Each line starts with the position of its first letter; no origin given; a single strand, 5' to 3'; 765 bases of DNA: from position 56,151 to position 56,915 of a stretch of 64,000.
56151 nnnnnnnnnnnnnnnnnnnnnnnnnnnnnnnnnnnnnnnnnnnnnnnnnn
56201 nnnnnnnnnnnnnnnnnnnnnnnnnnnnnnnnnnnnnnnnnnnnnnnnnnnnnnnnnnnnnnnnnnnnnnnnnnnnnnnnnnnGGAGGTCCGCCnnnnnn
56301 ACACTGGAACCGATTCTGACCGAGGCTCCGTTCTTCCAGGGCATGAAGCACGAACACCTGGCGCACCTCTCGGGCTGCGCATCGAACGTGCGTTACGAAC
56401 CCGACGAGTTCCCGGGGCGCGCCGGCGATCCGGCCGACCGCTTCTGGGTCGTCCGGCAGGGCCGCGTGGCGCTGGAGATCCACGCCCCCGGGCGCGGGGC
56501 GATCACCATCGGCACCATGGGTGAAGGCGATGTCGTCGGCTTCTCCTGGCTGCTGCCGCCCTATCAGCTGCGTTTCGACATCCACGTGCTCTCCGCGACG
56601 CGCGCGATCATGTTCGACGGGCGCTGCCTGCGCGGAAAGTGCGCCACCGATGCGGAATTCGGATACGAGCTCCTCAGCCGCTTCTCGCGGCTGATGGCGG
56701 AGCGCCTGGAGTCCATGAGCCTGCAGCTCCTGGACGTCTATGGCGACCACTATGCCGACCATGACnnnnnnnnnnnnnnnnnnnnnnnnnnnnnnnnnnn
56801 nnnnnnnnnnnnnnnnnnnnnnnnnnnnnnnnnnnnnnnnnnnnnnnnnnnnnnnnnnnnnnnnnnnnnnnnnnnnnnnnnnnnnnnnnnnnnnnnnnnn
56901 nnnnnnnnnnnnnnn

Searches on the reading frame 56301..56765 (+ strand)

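Call 91: search_protein_families(library=pfam, proteins=[window:56301-56765:+], max_evalue=0.00001)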
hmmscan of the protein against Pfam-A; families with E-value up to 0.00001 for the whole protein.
window:56301-56765:+ (155 aa): 1 family
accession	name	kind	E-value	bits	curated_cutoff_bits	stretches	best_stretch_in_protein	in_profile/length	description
PF00027.35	cNMP_binding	-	5.3e-09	36.4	27.5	1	30-116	2-88/89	Cyclic nucleotide-binding domain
